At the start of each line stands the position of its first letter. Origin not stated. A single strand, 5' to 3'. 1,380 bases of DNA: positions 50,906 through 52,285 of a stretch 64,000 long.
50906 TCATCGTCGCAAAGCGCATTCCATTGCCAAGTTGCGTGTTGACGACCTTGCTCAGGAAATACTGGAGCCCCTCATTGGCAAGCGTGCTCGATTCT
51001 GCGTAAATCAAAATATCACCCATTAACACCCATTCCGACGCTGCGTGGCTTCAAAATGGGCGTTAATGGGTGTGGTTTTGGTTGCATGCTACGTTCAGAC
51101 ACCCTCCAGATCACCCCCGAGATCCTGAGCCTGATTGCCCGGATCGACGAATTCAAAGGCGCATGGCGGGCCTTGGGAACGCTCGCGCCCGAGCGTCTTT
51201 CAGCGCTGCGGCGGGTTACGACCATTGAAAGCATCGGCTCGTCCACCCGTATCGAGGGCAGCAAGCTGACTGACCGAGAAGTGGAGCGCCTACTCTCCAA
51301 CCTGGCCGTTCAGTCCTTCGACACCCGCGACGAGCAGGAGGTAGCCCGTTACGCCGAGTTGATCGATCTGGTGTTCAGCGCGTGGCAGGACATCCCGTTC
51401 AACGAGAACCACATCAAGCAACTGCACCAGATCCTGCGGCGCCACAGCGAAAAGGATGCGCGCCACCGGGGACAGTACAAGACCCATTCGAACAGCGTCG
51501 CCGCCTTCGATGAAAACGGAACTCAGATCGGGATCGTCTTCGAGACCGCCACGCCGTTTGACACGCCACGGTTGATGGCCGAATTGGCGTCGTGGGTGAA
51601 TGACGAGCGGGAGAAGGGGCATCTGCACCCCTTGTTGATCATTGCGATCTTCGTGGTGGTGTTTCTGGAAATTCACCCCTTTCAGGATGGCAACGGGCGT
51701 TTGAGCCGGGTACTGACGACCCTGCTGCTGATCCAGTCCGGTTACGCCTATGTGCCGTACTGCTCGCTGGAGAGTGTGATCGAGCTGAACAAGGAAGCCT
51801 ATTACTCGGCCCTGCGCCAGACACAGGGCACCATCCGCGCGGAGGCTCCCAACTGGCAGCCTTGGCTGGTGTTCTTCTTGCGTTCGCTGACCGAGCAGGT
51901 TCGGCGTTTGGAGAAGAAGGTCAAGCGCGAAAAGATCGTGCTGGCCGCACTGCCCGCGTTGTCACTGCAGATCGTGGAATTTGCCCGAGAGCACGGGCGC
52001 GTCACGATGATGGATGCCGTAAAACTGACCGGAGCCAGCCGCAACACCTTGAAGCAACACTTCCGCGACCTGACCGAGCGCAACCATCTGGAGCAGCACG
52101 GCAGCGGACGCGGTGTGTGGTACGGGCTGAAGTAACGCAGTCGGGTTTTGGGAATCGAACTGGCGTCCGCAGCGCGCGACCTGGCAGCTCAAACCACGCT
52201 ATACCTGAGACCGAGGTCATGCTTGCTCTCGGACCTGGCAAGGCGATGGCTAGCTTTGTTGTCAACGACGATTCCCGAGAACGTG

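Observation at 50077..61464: tRNA-anchored putative genomic island between the conserved ffh and murJ neighbourhoods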

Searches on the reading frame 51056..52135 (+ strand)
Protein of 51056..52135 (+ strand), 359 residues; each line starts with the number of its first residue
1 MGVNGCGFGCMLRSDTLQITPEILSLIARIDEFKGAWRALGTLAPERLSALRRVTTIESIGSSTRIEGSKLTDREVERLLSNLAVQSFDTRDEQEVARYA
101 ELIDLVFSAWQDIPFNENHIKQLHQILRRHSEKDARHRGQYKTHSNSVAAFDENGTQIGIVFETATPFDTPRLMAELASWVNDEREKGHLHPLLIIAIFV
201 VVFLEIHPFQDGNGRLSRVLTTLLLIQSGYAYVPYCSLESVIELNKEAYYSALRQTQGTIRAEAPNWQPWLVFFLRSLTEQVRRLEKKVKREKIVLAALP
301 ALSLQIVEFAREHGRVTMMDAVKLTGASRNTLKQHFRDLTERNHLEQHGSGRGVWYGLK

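Call 4: search_protein_families(library=pfam, proteins=[window:51056-52135:+])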
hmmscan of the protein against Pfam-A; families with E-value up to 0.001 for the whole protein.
window:51056-52135:+ (359 aa): 1 family
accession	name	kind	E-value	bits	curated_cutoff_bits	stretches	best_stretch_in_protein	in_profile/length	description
PF02661.23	Fic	-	5.9e-18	65.9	24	1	114-225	1-93/93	Fic/DOC family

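Call 39: search_protein_families(library=padloc, proteins=[window:51056-52135:+], max_evalue=0.01)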
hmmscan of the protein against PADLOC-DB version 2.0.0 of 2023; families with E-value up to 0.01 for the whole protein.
window:51056-52135:+ (359 aa): 7 families
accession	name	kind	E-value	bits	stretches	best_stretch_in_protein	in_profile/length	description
PDLC03963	SoFic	-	1.4e-50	170.7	1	27-353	29-346/361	-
PDLC04836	PDC-S04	-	6.6e-23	79.1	1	62-257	32-213/244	-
PDLC04837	PDC-S04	-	9.4e-21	72.2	1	54-227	24-185/234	-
PDLC04840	PDC-S04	-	1.7e-16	58.7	1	62-231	18-180/227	-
PDLC04966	PDC-S24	-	9.9e-15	52.3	1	70-253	186-365/497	-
PDLC04839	PDC-S04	-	1.3e-14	52.4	1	195-256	129-186/205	-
PDLC04838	PDC-S04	-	6.9e-06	24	1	203-251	140-189/209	-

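Call 40: search_protein_families(library=ncbifam, proteins=[window:51056-52135:+], max_evalue=0.01)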
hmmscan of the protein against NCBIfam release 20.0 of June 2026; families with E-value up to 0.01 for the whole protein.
window:51056-52135:+ (359 aa): 3 families
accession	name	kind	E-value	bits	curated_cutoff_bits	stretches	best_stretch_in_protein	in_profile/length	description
NF046030.1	ProtAdlyltaseSoFic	equivalog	2.7e-19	69.3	550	1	166-351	152-341/361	protein adenylyltransferase Fic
TIGR02613.1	mob_myst_B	hypoth_equivalog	2.2e-06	27.7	124.4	1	137-255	58-172/186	mobile mystery protein B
NF041381.1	XopAC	subfamily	4.7e-05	22.3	450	1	110-229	297-415/451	XopAC/AvrAC family type III secretion system effector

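Call 58: search_solved_structures(query=window:51086-52135:+, max_evalue=0.00001, show_alignments=1)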
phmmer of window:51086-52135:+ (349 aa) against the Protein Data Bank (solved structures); distinct sequences matched with E-value up to 0.00001: 27.
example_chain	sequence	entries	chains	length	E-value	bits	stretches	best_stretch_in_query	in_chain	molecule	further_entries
8uqu_A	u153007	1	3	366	2.4e-36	128.9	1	17-344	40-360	Fido domain-containing protein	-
3cuc_A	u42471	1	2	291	7.6e-19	71.3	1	17-225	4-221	Protein of unknown function with a Fic domain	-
4rgl_A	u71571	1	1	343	2e-18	69.9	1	8-274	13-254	Filamentation induced by cAMP protein Fic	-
3eqx_A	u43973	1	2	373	1.4e-11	47.5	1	167-287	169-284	FIC DOMAIN CONTAINING TRANSCRIPTIONAL REGULATOR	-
9tch_A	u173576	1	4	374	1.4e-11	47.5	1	167-287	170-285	Protein adenylyltransferase SoFic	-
9tcl_B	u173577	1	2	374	1.4e-11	47.5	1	167-287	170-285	Protein adenylyltransferase SoFic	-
9tc4_A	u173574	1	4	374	1.4e-11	47.4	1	167-287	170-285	Protein adenylyltransferase SoFic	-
3zcn_A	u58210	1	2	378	1.4e-11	47.4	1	167-287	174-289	ADENOSINE MONOPHOSPHATE-PROTEIN TRANSFERASE SOFIC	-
3zec_A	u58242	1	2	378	1.5e-11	47.4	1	167-287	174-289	ADENOSINE MONOPHOSPHATE-PROTEIN TRANSFERASE SOFIC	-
9vjc_A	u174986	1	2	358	3.5e-11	46.1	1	162-287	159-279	Protein adenylyltransferase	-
6i7h_A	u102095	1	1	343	4.7e-11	45.7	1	155-223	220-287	Adenosine monophosphate-protein transferase FICD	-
6i7i_A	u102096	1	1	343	5.1e-11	45.6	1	155-223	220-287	Adenosine monophosphate-protein transferase FICD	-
6i7j_A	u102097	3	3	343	5.3e-11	45.6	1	155-223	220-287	Adenosine monophosphate-protein transferase FICD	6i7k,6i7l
6i7g_A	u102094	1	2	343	5.9e-11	45.4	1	155-223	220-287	Adenosine monophosphate-protein transferase FICD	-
4u04_A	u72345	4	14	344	6e-11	45.4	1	155-223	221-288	Adenosine monophosphate-protein transferase FICD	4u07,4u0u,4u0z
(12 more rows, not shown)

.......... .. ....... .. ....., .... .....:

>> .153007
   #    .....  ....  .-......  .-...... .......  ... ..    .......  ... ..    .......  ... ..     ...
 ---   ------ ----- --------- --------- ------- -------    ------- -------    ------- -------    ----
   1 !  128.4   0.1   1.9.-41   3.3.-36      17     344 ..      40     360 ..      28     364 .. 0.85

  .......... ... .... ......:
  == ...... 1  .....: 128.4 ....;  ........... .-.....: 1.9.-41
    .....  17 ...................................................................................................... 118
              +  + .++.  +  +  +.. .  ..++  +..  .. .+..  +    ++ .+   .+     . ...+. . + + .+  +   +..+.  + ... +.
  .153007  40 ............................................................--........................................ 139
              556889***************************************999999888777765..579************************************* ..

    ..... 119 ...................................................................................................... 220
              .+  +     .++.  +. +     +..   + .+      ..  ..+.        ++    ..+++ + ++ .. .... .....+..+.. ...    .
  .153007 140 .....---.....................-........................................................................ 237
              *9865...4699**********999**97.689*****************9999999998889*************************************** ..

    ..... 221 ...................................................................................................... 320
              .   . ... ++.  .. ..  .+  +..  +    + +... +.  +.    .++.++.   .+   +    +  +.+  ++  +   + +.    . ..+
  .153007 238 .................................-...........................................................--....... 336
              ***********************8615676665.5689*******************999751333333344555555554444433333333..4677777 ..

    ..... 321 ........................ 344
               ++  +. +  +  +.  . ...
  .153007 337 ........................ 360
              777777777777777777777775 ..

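Call 66: search_dna_similar(query=window:51086-52135:+, collection=plasmids, mode=protein, max_rows=10)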
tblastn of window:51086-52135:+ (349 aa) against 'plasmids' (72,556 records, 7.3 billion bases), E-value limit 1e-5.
Records with a match: 1209; places in all: 1362; records where one place covers at least 80% of the query: 115.
Best place of each record, by identity: 80-90% 4; 60-80% 62; <60% 1143.
By first word of the organism name: Salmonella 161; Bacillus 121; Listeria 84; Agrobacterium 76; Rhizobium 67; Sinorhizobium 59; Pantoea 59; Phaeobacter 45; Acinetobacter 21; Streptomyces 20; and 185 more.
By predicted mobility (MOB-suite, as given by PLSDB): non-mobilizable 584; conjugative 426; mobilizable 199.
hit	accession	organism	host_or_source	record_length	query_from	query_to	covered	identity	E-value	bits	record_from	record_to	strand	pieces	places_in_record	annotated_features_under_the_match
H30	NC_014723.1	Mycetohabitans rhizoxinica HKI 454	-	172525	1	349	100%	83.1%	0e+0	571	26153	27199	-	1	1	Fic family protein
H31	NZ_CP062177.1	Mycetohabitans rhizoxinica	-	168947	1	349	100%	83.1%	0e+0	571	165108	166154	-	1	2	Fic family protein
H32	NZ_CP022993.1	Paraburkholderia aromaticivorans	-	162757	1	349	100%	81.9%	0e+0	574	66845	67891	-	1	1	Fic family protein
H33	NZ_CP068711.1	Burkholderia thailandensis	soil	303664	1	349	100%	81.4%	1e-179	558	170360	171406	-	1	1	DUF977 family protein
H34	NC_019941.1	Thioflavicoccus mobilis 8321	flat, laminated microbial mat in a salt ...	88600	1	348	100%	70.4%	7e-151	476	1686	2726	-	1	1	Fic family protein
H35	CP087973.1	Rhizobium sp. RCAM05350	cell culture,fouling of walls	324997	6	348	98%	68.9%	5e-120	457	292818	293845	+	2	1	none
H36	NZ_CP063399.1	Rhizobium sp. SL42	Amphicarpaea bracteata,Whole ...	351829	6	348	98%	68.8%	2e-142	452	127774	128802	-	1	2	DUF977 family protein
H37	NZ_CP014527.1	Haematospirillum jordaniae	Homo sapiens,Blood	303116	1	348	100%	67.8%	6e-69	481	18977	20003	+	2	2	none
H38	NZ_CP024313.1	Rhizobium sp. NXC24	Phaseolus vulgaris,cell culture,plant ...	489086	6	349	99%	68.3%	6e-143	453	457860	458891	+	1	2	DUF977 family protein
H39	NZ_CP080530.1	Mesorhizobium sp. AR02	Oxytropis sp.,Cell culture,root nodule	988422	6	348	98%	68.5%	6e-143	454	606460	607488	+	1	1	Fic family protein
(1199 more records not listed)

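Call 67: get_annotated_region(hit=H30, flank=4000)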
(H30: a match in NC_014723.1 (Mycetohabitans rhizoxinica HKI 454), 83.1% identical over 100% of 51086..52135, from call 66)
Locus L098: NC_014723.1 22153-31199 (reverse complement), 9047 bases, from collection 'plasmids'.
description: Mycetohabitans rhizoxinica HKI 454 plasmid pBRH02, complete sequence
organism: Mycetohabitans rhizoxinica HKI 454 (NCBI taxid 882378)
taxonomy: Bacteria; Pseudomonadota; Betaproteobacteria; Burkholderiales; Burkholderiaceae; Mycetohabitans; Mycetohabitans rhizoxinica; Mycetohabitans rhizoxinica HKI 454
host: -; source: -; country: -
typing (MOB-suite, as given by PLSDB): conjugative; relaxase MOBF,MOBP; mating-pair formation MPF_F
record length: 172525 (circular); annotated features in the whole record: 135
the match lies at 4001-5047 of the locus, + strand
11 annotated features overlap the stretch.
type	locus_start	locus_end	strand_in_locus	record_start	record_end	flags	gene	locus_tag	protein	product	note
CDS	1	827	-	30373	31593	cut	-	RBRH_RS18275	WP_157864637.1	Replication protein O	-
CDS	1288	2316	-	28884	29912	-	-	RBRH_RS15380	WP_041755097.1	chromosome partitioning protein ParB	-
CDS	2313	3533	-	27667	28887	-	-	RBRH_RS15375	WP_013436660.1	AAA family ATPase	-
CDS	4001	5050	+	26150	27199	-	-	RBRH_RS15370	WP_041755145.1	Fic family protein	-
CDS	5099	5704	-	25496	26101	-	-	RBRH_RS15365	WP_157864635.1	hypothetical protein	-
CDS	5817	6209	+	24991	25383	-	-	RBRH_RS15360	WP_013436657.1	helix-turn-helix transcriptional regulator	-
CDS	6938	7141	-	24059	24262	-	-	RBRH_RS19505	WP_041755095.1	hypothetical protein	-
CDS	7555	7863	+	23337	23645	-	-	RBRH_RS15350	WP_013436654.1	tyrosine-type recombinase/integrase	GO:0015074 - DNA integration [Evidence IEA]; GO:0006310 - DNA recombination [Evidence IEA]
CDS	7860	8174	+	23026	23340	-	-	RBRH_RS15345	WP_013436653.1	type II toxin-antitoxin system RelE/ParE family toxin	-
CDS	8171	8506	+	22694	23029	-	-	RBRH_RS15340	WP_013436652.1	XRE family transcriptional regulator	-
CDS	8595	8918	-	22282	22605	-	-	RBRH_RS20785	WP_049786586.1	tyrosine-type recombinase/integrase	GO:0015074 - DNA integration [Evidence IEA]; GO:0006310 - DNA recombination [Evidence IEA]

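Call 68: get_annotated_region(hit=H32, flank=4000)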
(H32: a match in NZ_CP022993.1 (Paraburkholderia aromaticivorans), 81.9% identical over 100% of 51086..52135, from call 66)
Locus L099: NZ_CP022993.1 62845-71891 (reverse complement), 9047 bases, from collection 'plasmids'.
description: Paraburkholderia aromaticivorans strain BN5 plasmid pBN3, complete sequence
organism: Paraburkholderia aromaticivorans (NCBI taxid 2026199)
taxonomy: Bacteria; Pseudomonadota; Betaproteobacteria; Burkholderiales; Burkholderiaceae; Paraburkholderia; Paraburkholderia aromaticivorans
host: -; source: -; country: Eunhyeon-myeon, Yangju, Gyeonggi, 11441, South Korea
typing (MOB-suite, as given by PLSDB): non-mobilizable
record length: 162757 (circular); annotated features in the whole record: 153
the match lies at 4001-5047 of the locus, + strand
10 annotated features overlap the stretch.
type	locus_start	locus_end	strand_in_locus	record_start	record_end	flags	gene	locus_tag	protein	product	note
CDS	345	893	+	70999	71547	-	-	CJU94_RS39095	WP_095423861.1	hypothetical protein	-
CDS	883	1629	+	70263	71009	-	-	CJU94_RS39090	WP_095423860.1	beta-ketoacyl-ACP reductase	-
CDS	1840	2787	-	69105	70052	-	-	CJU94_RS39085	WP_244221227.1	transposase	GO:0006313 - DNA transposition [Evidence IEA]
CDS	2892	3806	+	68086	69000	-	-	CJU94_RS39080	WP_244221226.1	patatin-like phospholipase family protein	GO:0006629 - lipid metabolic process [Evidence IEA]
CDS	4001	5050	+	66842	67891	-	-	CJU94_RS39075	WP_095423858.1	Fic family protein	-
CDS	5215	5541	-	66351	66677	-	-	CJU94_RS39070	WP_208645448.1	hypothetical protein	-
CDS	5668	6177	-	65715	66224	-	-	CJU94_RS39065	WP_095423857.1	MarR family transcriptional regulator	-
CDS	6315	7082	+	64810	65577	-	badH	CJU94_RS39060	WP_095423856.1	2-hydroxycyclohexanecarboxyl-CoA dehydrogenase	-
CDS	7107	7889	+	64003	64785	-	badI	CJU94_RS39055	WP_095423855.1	2-ketocyclohexanecarboxyl-CoA hydrolase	-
CDS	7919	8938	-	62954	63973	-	-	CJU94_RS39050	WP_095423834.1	transposase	-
